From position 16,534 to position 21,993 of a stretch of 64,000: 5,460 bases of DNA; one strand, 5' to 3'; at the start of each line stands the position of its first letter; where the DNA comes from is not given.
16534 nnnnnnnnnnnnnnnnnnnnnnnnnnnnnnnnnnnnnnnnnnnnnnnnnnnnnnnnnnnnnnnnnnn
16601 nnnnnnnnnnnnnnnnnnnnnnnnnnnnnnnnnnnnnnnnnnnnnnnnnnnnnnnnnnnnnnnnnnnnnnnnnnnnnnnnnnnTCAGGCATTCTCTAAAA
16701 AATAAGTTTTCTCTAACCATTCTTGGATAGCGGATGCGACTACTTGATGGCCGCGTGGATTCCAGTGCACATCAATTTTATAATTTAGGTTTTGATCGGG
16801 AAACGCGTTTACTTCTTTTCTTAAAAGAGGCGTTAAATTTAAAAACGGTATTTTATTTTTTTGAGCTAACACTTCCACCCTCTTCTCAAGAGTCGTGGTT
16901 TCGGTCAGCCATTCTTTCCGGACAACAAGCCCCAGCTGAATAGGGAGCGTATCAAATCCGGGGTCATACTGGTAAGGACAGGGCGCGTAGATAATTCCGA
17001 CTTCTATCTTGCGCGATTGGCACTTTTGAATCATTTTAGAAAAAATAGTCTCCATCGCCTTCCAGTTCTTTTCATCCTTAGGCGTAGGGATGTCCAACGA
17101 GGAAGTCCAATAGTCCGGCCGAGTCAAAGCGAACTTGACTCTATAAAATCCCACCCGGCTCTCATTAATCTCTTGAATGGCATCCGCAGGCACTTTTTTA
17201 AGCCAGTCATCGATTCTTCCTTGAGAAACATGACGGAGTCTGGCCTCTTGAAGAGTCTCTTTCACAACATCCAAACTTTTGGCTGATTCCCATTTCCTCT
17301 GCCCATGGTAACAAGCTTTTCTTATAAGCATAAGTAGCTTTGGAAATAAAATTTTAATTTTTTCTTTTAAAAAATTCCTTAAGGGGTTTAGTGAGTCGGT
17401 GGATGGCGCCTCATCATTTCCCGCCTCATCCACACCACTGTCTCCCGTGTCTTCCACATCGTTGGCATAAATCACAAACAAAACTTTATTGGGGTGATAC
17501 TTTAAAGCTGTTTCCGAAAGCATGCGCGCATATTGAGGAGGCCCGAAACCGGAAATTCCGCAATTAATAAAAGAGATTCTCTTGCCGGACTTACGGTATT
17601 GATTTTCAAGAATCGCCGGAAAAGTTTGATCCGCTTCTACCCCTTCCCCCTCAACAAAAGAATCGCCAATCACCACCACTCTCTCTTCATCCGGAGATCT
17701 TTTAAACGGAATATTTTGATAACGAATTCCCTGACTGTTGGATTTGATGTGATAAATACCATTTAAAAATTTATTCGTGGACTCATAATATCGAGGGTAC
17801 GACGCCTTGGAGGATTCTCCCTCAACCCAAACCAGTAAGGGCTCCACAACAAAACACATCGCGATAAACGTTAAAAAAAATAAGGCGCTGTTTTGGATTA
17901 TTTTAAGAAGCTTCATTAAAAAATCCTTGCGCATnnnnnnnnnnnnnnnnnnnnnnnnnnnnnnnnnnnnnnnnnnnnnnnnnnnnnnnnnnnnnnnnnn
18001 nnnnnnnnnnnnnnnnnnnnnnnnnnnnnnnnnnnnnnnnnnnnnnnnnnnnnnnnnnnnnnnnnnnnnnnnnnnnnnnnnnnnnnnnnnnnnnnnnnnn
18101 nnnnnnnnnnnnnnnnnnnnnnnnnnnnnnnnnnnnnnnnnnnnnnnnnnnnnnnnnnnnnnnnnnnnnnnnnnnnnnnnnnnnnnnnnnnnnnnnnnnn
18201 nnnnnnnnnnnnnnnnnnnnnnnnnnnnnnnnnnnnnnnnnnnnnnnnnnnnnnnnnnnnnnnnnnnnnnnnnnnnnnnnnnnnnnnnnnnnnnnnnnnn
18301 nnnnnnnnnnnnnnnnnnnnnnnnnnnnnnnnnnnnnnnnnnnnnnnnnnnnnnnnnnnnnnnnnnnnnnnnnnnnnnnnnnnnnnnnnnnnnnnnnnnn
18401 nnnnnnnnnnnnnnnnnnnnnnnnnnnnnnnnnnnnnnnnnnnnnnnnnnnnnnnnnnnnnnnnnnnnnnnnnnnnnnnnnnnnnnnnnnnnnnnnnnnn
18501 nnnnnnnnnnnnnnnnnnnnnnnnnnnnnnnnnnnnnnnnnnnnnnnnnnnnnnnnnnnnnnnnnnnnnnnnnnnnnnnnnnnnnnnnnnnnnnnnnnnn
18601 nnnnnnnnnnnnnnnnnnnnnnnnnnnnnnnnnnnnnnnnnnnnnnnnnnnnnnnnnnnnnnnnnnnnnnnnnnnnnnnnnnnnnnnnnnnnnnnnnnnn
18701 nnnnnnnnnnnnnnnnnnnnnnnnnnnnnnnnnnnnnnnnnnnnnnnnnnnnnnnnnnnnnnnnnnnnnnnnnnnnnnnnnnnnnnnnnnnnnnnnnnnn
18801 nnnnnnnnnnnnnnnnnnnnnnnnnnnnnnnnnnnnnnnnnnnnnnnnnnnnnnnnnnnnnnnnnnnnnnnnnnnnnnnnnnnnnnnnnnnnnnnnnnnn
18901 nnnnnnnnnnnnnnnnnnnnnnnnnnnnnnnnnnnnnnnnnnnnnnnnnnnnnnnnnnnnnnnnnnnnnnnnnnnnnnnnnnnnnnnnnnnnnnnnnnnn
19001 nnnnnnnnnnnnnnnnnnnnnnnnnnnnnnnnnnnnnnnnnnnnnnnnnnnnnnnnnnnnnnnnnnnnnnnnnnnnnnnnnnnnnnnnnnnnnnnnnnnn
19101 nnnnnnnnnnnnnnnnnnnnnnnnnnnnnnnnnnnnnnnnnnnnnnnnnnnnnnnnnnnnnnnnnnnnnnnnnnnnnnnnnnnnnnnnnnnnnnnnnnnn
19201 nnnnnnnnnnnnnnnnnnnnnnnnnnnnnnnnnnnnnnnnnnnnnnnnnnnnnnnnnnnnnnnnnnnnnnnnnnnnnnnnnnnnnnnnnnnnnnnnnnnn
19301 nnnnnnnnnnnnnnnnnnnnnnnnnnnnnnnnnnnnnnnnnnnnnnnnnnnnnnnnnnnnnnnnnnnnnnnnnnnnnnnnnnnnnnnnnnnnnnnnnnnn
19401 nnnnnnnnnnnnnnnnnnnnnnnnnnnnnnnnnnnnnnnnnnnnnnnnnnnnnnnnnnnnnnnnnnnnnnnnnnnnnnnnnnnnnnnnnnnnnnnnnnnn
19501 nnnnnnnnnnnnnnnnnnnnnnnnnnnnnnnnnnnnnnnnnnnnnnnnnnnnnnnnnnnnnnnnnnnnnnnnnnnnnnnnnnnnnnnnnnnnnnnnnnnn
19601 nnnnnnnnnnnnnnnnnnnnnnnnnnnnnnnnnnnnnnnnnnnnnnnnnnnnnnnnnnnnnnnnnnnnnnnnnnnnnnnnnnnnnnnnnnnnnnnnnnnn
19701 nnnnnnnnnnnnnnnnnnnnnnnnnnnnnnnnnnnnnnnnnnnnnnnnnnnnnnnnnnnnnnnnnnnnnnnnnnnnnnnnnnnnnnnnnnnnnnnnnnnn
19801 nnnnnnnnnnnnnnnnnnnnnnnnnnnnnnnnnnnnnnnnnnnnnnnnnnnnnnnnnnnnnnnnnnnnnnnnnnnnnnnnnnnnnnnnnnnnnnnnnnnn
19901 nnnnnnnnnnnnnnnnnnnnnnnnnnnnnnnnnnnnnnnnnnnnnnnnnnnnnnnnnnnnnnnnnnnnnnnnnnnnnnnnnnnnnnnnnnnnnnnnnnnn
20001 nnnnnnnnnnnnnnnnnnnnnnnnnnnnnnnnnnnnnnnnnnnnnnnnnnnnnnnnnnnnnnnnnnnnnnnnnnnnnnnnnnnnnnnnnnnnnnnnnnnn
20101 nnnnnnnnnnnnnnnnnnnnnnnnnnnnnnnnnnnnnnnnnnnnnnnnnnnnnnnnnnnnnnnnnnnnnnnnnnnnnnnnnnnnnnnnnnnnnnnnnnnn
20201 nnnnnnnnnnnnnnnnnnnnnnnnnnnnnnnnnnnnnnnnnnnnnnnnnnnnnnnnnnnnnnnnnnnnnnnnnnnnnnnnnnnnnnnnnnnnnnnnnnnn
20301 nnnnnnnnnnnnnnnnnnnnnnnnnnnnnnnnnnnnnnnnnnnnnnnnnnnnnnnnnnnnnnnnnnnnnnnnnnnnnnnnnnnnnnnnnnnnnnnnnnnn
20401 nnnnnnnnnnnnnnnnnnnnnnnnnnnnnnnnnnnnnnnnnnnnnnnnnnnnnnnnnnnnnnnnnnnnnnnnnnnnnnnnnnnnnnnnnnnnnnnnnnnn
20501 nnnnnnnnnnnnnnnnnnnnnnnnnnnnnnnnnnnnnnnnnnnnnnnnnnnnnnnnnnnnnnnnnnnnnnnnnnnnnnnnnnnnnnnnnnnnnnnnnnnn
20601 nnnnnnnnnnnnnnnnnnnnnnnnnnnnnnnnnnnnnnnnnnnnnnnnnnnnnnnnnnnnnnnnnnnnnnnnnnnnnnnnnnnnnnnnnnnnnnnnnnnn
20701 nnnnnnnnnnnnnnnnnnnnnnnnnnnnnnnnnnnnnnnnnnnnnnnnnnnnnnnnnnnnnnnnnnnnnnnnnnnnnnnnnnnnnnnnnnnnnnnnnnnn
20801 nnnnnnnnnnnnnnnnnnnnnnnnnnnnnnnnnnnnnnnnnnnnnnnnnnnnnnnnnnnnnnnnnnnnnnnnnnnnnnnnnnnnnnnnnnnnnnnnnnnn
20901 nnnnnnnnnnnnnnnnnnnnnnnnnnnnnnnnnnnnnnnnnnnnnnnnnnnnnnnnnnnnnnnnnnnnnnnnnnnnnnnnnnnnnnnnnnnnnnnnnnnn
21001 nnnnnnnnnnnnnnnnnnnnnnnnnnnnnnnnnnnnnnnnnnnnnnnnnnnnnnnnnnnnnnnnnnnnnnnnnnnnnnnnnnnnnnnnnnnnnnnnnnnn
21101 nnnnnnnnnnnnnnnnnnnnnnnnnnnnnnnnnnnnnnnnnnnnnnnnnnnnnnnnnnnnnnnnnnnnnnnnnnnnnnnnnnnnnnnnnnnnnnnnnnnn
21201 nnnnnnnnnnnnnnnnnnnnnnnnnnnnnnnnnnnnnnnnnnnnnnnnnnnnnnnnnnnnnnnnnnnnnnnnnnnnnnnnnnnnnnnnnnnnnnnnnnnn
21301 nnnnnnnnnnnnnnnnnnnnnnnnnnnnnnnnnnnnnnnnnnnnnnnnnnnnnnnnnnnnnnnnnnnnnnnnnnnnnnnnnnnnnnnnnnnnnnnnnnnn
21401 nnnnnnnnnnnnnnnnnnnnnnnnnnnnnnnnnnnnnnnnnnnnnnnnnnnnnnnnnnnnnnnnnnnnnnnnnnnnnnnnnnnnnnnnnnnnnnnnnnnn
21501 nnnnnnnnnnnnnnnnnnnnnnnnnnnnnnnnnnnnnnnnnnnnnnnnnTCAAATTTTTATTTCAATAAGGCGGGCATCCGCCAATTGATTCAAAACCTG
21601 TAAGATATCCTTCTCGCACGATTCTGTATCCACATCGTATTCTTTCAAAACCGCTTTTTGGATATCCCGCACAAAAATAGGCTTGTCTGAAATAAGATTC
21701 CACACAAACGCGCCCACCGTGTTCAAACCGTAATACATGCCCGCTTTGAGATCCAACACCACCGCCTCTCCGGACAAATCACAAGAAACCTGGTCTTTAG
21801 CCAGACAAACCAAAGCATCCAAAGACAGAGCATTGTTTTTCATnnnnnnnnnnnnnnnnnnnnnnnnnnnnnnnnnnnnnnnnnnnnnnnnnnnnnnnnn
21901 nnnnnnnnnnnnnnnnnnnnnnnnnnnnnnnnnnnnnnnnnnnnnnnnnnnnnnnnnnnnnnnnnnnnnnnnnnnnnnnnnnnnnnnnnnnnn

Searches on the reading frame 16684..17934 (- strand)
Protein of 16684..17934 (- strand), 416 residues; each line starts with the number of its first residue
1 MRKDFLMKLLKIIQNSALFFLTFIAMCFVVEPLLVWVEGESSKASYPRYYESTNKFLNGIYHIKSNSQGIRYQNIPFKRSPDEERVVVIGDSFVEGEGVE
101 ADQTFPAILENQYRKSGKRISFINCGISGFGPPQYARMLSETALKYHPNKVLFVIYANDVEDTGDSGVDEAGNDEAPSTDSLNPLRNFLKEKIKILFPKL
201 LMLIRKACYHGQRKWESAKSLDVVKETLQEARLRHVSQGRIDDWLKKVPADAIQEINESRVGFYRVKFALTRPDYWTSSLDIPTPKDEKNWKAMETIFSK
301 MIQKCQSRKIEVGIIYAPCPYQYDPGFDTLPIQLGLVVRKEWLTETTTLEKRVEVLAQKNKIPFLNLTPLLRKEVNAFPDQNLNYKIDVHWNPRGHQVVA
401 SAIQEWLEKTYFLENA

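Call 5: search_protein_families(library=ncbifam, proteins=[window:16684-17934:-], max_evalue=0.1)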
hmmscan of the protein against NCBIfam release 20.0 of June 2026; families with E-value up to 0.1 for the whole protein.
window:16684-17934:- (416 aa): 4 families
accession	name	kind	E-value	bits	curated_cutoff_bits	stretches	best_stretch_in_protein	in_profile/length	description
NF007819.1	PRK10528.1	equivalog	4.8e-07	29.7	270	1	84-160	29-105/210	multifunctional acyl-CoA thioesterase I/protease I/lysophospholipase L1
NF047475.1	GDSL_LA_2490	hypoth_equivalog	7.3e-07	28.8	325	1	62-161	64-160/431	LA_2490 family SGNH/GDSL-type esterase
NF047474.1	GDSL_LA_2486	hypoth_equivalog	2.3e-06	27.1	300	1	61-171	64-173/326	LA_2486 family SGNH/GDSL-type esterase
NF043016.1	DigluglyOctase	equivalog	0.01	15.5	250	1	348-407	168-223/224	diglucosylglycerate octanoyltransferase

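Call 54: search_protein_families(library=pfam, proteins=[window:16684-17934:-], max_evalue=0.01)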
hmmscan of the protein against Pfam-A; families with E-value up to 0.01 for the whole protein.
window:16684-17934:- (416 aa): 3 families
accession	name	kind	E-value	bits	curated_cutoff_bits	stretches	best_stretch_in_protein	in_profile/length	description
PF13472.12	Lipase_GDSL_2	-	9.2e-11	43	32.9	1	88-398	1-178/178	GDSL-like Lipase/Acylhydrolase family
PF00657.28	Lipase_GDSL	-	2e-07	31.8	23.6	1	86-215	1-130/208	GDSL-like Lipase/Acylhydrolase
PF16822.11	ALGX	-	0.00013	22.2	26.5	1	354-410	79-133/268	SGNH hydrolase-like domain, acetyltransferase AlgX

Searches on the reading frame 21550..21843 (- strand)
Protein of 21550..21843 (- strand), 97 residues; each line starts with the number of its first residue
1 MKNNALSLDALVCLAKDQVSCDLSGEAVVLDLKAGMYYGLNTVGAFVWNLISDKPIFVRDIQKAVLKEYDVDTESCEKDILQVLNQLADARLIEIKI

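Call 4: search_protein_families(library=pfam, proteins=[window:21550-21843:-], max_evalue=0.1)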
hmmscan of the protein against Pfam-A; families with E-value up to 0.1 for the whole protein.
window:21550-21843:- (97 aa): 1 family
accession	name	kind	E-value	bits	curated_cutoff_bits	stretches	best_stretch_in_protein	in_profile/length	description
PF05402.18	PqqD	-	4e-18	66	23.4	1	26-93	1-67/67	Coenzyme PQQ synthesis protein D (PqqD)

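Call 5: search_protein_families(library=ncbifam, proteins=[window:21550-21843:-], max_evalue=0.1)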
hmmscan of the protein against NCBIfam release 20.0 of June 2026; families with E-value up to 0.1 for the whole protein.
window:21550-21843:- (97 aa): 6 families
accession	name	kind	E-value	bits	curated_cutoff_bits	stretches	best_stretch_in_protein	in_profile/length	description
NF033536.1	lasso_PqqD_Bac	exception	2.1e-19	69.5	80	1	9-95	3-88/88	lasso peptide biosynthesis PqqD family chaperone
NF033530.1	lasso_PqqD_Strm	exception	8.6e-10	38.7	70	1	24-93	10-78/78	lasso peptide biosynthesis PqqD family chaperone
NF050069.2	PqqD_rel_WgkC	exception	6.9e-06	26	110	1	34-88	28-81/103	PqqD family peptide maturation chaperone WgkC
TIGR04248.1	SCM_PqqD_rel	equivalog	3.4e-05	24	100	1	27-91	16-79/84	SynChlorMet cassette protein ScmD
TIGR04302.1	geo_PqqD_fam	equivalog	0.00044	20.7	100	1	32-93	41-100/102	GeoRSP system PqqD family peptide chaperone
TIGR04353.1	PqqD_rel_X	equivalog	0.0039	18.1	35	1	25-94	3-74/74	HPr-rel-A system PqqD family peptide chaperone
